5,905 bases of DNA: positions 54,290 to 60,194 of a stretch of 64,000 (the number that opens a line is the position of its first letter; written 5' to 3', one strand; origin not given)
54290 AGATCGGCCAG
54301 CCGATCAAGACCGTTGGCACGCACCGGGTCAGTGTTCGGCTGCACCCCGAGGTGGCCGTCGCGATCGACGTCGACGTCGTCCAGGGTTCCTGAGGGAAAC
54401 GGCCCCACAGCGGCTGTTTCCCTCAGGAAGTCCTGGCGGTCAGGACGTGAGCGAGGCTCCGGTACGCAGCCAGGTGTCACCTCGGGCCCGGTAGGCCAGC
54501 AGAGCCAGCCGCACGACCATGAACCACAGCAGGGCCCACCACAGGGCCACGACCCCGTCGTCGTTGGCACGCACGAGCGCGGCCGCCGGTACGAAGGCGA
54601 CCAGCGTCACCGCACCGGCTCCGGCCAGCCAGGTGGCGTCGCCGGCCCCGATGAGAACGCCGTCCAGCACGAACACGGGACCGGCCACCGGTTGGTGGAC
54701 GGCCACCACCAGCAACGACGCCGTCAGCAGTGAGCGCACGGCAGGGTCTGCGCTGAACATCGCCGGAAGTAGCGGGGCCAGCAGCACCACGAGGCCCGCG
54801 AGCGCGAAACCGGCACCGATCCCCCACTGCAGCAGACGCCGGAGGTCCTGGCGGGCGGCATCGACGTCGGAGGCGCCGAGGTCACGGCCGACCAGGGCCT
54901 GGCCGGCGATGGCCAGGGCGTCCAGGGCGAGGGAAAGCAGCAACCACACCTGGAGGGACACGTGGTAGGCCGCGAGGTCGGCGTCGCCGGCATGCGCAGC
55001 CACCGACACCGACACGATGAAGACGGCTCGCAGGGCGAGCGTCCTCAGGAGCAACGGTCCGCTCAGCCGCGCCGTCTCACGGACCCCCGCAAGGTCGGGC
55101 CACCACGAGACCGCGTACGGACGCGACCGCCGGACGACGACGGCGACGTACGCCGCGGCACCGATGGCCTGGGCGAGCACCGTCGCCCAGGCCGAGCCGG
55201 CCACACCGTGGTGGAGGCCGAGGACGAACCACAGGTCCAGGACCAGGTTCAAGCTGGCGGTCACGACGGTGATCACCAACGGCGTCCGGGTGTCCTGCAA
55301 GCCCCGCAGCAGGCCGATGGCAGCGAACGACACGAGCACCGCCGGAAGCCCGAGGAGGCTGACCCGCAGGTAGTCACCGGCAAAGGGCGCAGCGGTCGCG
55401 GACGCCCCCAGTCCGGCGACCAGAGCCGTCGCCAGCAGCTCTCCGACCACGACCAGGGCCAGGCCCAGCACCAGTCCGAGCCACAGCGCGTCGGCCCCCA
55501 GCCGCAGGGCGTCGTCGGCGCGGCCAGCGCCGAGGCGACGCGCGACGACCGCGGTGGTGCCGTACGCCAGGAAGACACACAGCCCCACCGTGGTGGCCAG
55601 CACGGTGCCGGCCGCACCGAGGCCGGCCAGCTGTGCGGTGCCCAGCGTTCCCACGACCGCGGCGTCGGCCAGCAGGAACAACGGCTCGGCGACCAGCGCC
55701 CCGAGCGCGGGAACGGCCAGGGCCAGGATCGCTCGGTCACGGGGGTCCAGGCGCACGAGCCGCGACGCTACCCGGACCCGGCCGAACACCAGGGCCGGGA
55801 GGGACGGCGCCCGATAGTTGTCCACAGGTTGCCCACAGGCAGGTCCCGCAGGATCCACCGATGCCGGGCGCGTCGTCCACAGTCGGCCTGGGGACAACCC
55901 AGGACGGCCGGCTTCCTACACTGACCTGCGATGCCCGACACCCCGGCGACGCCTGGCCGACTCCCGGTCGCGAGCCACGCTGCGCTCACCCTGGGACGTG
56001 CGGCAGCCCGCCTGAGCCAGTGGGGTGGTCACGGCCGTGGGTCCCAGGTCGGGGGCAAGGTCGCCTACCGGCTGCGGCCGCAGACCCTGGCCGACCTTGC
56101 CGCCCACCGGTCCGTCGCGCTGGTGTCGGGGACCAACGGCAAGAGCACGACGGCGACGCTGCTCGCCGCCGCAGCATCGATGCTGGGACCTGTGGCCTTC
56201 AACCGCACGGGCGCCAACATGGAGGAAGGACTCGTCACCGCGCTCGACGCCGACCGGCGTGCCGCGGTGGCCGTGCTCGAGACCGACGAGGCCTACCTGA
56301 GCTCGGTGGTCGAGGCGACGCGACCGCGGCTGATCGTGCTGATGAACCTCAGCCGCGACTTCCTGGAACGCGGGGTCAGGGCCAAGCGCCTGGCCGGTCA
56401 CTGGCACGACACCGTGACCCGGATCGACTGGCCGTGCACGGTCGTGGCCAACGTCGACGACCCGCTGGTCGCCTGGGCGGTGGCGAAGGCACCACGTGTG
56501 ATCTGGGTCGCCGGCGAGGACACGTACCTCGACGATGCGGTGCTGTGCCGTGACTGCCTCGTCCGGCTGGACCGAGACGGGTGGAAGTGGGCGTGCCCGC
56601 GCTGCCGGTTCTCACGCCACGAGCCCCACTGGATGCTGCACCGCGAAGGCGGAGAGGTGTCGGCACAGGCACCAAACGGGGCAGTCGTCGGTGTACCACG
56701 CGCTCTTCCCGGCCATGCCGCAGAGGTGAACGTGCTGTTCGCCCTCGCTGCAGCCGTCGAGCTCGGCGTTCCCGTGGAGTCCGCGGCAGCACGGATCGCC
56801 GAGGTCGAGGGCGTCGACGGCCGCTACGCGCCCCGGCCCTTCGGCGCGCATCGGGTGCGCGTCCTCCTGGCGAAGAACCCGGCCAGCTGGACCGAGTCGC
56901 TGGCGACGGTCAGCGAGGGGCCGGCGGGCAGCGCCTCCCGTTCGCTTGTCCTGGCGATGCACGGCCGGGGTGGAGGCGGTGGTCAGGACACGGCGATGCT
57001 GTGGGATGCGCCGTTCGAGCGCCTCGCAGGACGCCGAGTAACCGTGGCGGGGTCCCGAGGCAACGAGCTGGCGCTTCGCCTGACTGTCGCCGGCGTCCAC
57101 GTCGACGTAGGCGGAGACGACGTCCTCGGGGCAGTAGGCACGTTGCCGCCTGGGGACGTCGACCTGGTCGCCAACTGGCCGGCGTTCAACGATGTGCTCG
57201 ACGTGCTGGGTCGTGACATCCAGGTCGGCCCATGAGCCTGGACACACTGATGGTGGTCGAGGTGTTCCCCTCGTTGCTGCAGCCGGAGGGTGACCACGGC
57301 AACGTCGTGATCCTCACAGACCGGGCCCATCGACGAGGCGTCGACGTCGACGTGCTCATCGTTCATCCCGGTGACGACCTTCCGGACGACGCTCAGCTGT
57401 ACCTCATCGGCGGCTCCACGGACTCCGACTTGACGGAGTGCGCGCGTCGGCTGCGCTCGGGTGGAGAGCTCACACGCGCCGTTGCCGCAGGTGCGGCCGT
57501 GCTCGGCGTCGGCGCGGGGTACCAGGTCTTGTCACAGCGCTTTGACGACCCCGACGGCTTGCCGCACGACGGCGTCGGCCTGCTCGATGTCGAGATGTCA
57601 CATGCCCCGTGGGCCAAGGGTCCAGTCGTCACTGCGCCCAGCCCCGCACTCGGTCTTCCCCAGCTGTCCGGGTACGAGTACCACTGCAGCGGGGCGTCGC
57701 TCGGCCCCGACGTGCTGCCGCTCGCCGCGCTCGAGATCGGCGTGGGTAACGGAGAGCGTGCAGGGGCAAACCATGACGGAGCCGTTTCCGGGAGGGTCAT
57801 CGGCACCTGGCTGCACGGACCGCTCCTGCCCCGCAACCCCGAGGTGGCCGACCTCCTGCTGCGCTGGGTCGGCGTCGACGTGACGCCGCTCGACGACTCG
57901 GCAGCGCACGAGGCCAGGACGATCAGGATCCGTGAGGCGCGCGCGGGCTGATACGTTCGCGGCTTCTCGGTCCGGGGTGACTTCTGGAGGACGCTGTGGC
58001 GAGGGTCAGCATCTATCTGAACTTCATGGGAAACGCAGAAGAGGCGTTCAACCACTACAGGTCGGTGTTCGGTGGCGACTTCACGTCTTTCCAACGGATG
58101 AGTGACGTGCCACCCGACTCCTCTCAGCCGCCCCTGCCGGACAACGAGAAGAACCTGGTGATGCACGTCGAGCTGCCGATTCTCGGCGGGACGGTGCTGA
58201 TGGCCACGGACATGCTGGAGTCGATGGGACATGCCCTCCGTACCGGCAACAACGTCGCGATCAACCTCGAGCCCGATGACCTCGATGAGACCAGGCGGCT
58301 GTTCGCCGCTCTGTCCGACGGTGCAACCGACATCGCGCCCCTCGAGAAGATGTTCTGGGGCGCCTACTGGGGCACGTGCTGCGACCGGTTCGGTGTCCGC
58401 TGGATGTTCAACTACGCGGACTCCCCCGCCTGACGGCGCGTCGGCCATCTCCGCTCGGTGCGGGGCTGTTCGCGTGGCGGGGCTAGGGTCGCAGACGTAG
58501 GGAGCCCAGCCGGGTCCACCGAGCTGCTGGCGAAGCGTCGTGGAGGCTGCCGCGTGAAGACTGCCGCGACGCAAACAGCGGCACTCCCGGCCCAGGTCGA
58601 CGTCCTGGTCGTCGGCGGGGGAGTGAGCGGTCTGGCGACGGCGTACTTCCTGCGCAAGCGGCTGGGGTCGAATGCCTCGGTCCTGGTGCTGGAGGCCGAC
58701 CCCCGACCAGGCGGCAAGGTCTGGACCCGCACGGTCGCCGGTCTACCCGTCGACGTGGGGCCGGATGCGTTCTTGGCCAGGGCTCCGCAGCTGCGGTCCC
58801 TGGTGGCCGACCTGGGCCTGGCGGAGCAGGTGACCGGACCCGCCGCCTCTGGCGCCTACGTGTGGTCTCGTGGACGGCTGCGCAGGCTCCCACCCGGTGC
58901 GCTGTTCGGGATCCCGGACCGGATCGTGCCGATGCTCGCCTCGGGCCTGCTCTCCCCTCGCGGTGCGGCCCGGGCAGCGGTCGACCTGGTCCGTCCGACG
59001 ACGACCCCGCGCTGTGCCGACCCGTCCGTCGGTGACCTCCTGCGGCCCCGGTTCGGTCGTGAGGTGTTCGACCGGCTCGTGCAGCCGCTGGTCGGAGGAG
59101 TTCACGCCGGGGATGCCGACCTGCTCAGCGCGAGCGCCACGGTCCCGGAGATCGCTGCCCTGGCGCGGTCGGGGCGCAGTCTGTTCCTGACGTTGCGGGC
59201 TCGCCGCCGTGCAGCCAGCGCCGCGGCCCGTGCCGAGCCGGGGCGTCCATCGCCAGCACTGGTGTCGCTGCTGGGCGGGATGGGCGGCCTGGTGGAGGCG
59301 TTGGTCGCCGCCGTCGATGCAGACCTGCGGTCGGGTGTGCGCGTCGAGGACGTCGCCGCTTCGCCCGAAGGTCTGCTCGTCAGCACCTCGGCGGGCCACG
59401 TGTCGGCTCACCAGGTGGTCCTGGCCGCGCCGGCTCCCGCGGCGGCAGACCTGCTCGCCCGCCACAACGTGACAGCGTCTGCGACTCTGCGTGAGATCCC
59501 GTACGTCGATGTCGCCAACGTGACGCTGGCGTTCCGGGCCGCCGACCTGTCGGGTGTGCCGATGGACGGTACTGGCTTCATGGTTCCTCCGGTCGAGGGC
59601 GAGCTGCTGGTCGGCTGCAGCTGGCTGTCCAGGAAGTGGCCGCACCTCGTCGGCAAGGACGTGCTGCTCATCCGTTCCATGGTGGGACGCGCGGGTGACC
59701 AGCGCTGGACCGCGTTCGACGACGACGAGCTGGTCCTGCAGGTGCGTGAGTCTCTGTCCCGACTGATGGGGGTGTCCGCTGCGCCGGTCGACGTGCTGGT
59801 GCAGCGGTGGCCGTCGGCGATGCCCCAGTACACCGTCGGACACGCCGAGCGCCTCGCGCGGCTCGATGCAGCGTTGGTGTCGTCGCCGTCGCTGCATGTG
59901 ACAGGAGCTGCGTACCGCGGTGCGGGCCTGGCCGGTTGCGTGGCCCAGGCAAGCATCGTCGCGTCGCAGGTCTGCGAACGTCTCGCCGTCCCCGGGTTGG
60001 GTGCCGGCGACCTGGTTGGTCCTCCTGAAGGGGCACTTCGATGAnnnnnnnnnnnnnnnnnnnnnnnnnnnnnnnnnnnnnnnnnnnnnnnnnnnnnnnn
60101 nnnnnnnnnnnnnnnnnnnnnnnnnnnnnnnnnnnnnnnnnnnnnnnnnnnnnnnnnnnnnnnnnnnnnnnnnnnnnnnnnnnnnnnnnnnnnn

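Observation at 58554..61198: hemY/cgoX translationally coupled to an AhbD/NirJ-like radical SAM-SPASM enzyme: a candidate O2-independent terminal step of haem synthesis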

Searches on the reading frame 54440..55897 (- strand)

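Call 80: search_protein_families(library=ncbifam, proteins=[window:54440-55897:-], max_evalue=1e-20)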
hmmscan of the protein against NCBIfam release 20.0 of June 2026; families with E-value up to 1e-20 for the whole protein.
window:54440-55897:- (485 aa): 2 families
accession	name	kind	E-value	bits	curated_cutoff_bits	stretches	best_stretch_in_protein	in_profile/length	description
TIGR00797.1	matE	subfamily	5.4e-86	289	147.4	1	63-453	1-396/396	MATE family efflux transporter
NF007690.0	PRK10367.1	equivalog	6.5e-26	91.2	409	1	50-468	4-425/441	MATE family efflux transporter DinF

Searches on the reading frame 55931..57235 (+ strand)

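Call 3: search_protein_families(library=ncbifam, proteins=[window:55931-57235:+], max_evalue=0.001)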
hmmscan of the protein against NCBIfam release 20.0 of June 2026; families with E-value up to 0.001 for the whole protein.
window:55931-57235:+ (434 aa): 12 families
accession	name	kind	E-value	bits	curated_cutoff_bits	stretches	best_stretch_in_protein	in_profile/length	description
NF045635.1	isoglutsynth_MurT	equivalog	4.9e-27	94.9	800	1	34-390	22-395/447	lipid II isoglutaminyl synthase subunit MurT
NF052464.1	L2IsogltmlsynMurTStaph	equivalog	3.2e-25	88.8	800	1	16-393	4-392/435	lipid II isoglutaminyl synthase subunit MurT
TIGR01082.1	murC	equivalog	2.3e-11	43.5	335.1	1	48-189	88-225/449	UDP-N-acetylmuramate--L-alanine ligase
NF053645.1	pMurC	equivalog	4.4e-10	38.9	560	1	55-183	97-230/492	pseudomurein biosynthesis peptide ligase pMurC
TIGR01087.1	murD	equivalog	1.5e-09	37.5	211.95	1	54-298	98-307/441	UDP-N-acetylmuramoyl-L-alanine--D-glutamate ligase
NF008896.0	PRK11929.1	equivalog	2.2e-08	32.4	1023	1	52-342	602-868/965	bifunctional UDP-N-acetylmuramoyl-L-alanyl-D-glutamate--2,6-diaminopimelate ligase MurE/UDP-N-acetylmuramoyl-tripeptide--D-alanyl-D-alanine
TIGR01143.1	murF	subfamily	6.3e-07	28.7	288.6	0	240-300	231-290/418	UDP-N-acetylmuramoyl-tripeptide--D-alanyl-D-alanine ligase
NF001124.0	PRK00139.1-2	equivalog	8.5e-07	28.1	476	1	242-299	285-342/500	UDP-N-acetylmuramoyl-L-alanyl-D-glutamate--2,6-diaminopimelate ligase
TIGR01085.1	murE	subfamily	1e-05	24.7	257.3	0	255-328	278-353/472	UDP-N-acetylmuramyl-tripeptide synthetase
NF001126.0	PRK00139.1-4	equivalog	4e-05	22.3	373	0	240-300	275-334/486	UDP-N-acetylmuramoyl-L-alanyl-D-glutamate--2,6-diaminopimelate ligase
NF033197.0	F430_CfbE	equivalog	0.00025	20.1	250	0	259-299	266-306/430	coenzyme F430 synthase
NF001123.0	PRK00139.1-1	equivalog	0.00098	17.9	586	0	60-87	107-134/493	UDP-N-acetylmuramoyl-L-alanyl-D-glutamate--2,6-diaminopimelate ligase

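Call 4: search_protein_families(library=pfam, proteins=[window:55931-57235:+], max_evalue=0.001)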
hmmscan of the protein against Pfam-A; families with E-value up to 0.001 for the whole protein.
window:55931-57235:+ (434 aa): 2 families
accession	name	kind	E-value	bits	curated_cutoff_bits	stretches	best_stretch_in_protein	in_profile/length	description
PF08353.15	MurT_C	-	4.5e-10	39.9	25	1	313-391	1-78/110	MurT ligase C-terminal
PF08245.18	Mur_ligase_M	-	3.6e-07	30.8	24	1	65-190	1-142/200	Mur ligase middle domain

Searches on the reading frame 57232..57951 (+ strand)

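Call 3: search_protein_families(library=ncbifam, proteins=[window:57232-57951:+], max_evalue=0.001)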
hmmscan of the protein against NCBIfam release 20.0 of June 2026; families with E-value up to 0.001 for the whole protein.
window:57232-57951:+ (239 aa): 5 families
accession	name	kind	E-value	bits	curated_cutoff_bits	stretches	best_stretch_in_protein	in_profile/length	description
NF052463.1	L2IsogltmlsynGatDStaph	equivalog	1.5e-20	74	450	1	8-212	4-204/237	lipid II isoglutaminyl synthase subunit GatD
NF045636.1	isoglutsynth_GatD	equivalog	5.4e-16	58.7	400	1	6-209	18-221/258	lipid II isoglutaminyl synthase subunit GatD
NF001989.1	PRK00784.1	equivalog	3.7e-14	52.3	273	1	37-216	271-440/480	cobyric acid synthase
NF010471.0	PRK13896.1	equivalog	5.9e-06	25.5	693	1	43-195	265-418/433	cobyrinic acid a,c-diamide synthase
TIGR00313.1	cobQ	equivalog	0.00015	20.8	309.9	1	55-196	286-424/477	cobyric acid synthase CobQ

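Call 4: search_protein_families(library=pfam, proteins=[window:57232-57951:+], max_evalue=0.001)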
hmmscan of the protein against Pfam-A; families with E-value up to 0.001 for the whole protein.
window:57232-57951:+ (239 aa): 1 family
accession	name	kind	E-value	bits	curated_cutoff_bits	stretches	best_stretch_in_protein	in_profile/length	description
PF07685.20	GATase_3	-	4.6e-22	79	27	1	38-202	24-195/196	CobB/CobQ-like glutamine amidotransferase domain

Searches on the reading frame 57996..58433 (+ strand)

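Call 3: search_protein_families(library=ncbifam, proteins=[window:57996-58433:+], max_evalue=0.001)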
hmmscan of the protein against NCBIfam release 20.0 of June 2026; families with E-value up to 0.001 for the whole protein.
window:57996-58433:+ (145 aa): 1 family
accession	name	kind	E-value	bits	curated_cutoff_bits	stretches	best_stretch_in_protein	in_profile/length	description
NF007537.0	PRK10148.1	equivalog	3.1e-11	43.9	122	1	4-140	3-140/147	VOC family metalloprotein YjdN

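Call 4: search_protein_families(library=pfam, proteins=[window:57996-58433:+], max_evalue=0.001)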
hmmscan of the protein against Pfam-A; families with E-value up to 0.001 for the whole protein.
window:57996-58433:+ (145 aa): 2 families
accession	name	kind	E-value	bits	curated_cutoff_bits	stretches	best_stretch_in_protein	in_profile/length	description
PF06983.19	3-dmu-9_3-mt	-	1.5e-06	29.2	24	1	4-136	3-113/116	3-demethylubiquinone-9 3-methyltransferase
PF00903.31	Glyoxalase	-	0.00091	20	20.6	0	11-138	9-121/121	Glyoxalase/Bleomycin resistance protein/Dioxygenase superfamily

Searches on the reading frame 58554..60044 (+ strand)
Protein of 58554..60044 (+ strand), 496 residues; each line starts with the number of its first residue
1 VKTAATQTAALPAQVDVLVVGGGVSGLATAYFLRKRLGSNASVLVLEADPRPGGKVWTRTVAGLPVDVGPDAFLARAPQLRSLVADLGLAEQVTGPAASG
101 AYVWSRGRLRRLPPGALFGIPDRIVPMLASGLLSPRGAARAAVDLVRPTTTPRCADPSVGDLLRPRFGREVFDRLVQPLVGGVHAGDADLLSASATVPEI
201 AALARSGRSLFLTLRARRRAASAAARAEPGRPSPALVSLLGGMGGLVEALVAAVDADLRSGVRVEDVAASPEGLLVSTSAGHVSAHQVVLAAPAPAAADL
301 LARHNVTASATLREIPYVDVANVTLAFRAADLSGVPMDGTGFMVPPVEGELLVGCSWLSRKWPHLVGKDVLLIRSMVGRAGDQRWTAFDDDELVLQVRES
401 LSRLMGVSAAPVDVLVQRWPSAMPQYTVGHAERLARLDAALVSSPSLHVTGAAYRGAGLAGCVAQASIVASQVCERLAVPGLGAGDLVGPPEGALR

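Call 3: search_protein_families(library=ncbifam, proteins=[window:58554-60044:+], max_evalue=0.001)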
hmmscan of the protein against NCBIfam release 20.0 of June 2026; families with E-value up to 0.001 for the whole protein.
window:58554-60044:+ (496 aa): 26 families (the best 25 are shown)
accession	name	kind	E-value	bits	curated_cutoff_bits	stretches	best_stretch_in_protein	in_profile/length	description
NF008845.0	PRK11883.1-5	equivalog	7e-100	334.5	560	1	16-477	6-465/468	protoporphyrinogen oxidase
NF008841.0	PRK11883.1-1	equivalog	2.8e-85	286.9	517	1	16-478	5-452/453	protoporphyrinogen oxidase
TIGR00562.1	proto_IX_ox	equivalog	7.3e-78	262.2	97.85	1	15-475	3-466/470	protoporphyrinogen oxidase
NF009081.0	PRK12416.1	equivalog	1.4e-52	179.2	702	1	17-478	4-462/466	protoporphyrinogen oxidase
NF008843.0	PRK11883.1-3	equivalog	1.3e-26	93.6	406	1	17-467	4-416/424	protoporphyrinogen oxidase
TIGR03467.1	HpnE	equivalog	5.8e-15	55.5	283.05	1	17-406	1-359/430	hydroxysqualene dehydroxylase HpnE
NF005560.0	PRK07233.1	equivalog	9.9e-15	54.3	252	2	17-105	3-88/435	hypothetical protein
NF005545.0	PRK07208.1-1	equivalog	1.8e-09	36.5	451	1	13-451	6-437/504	hypothetical protein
NF005548.0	PRK07208.1-4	equivalog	6.9e-09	34.8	389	1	16-88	5-74/488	hypothetical protein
NF040505.1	ArsO_flavin_mono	equivalog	2.6e-08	33.7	425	1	15-59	1-41/346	ArsO family NAD(P)H-dependent flavin-containing monooxygenase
NF053556.1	prodigi_MAP_PigB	equivalog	1.1e-07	30.6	850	1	6-90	146-227/659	prodigiosin MAP biosynthesis oxidoreductase PigB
NF045637.1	carotdesatCrtDProt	equivalog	2.6e-07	29.6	580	1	17-76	1-57/485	1-hydroxycarotenoid 3,4-desaturase CrtD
TIGR02734.1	crtI_fam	subfamily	1.3e-05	24.1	238.1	1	17-74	1-55/504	phytoene desaturase family protein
TIGR00292.1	TIGR00292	equivalog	2.1e-05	23.9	148.3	1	13-58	20-62/254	sulfide-dependent adenosine diphosphate thiazole synthase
TIGR02352.1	thiamin_ThiO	equivalog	5e-05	22.6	250.8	0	17-49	1-30/351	glycine oxidase ThiO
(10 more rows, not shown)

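Call 4: search_protein_families(library=pfam, proteins=[window:58554-60044:+], max_evalue=0.001)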
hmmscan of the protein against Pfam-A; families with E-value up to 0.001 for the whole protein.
window:58554-60044:+ (496 aa): 5 families
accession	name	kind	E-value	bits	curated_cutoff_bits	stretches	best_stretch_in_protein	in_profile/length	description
PF01593.30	Amino_oxidase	-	3.6e-48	165.4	19.8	1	24-473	1-442/443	Flavin containing amine oxidoreductase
PF13450.12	NAD_binding_8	-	7.8e-15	55.4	21.9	1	19-87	1-68/68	NAD(P)-binding Rossmann-like domain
PF01266.30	DAO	-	1.4e-11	45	27.9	1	16-54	1-37/353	FAD dependent oxidoreductase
PF01946.23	Thi4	-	1.2e-05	25.1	26.2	1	13-58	16-59/235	Thi4 family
PF13454.12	NAD_binding_9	-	0.0004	20.8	21.8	0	19-60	2-44/155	FAD-NAD(P)-binding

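Call 59: list_cluster_members(proteins=[P0001, window:58554-60044:+])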
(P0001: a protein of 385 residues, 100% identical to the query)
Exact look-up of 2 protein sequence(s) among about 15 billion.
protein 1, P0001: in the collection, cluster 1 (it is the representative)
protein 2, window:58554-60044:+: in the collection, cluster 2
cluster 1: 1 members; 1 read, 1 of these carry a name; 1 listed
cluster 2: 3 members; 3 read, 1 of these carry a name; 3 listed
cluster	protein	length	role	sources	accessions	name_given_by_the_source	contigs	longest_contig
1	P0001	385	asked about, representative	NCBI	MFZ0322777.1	MAG: TIGR04053 family radical SAM/SPASM domain-containing protein [Actinomycetes ...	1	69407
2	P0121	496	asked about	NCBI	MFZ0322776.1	MAG: protoporphyrinogen oxidase [Actinomycetes bacterium]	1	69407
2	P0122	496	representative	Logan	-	-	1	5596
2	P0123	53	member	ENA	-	-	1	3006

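Call 60: search_solved_structures(query=window:58554-60044:+, max_evalue=1e-10)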
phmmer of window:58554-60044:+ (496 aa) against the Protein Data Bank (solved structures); distinct sequences matched with E-value up to 1e-10: 7.
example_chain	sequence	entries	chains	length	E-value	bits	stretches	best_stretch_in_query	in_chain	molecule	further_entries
3i6d_A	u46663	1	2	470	1.1e-76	261.9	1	16-472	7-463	Protoporphyrinogen oxidase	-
2ivd_A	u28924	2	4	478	8.3e-62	212.9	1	15-471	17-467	PROTOPORPHYRINOGEN OXIDASE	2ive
3lov_A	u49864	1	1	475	6.4e-60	206.6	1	17-470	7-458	Protoporphyrinogen oxidase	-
1sez_A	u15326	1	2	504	1.6e-22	83.3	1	17-458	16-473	Protoporphyrinogen oxidase, mitochondrial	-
4ivo_B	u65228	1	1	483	3.3e-20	75.7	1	17-467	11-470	Protoporphyrinogen oxidase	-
4ivm_B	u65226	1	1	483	5.9e-20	74.9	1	17-467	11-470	Protoporphyrinogen oxidase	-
3nks_A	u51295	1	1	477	7.3e-20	74.6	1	17-467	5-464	Protoporphyrinogen oxidase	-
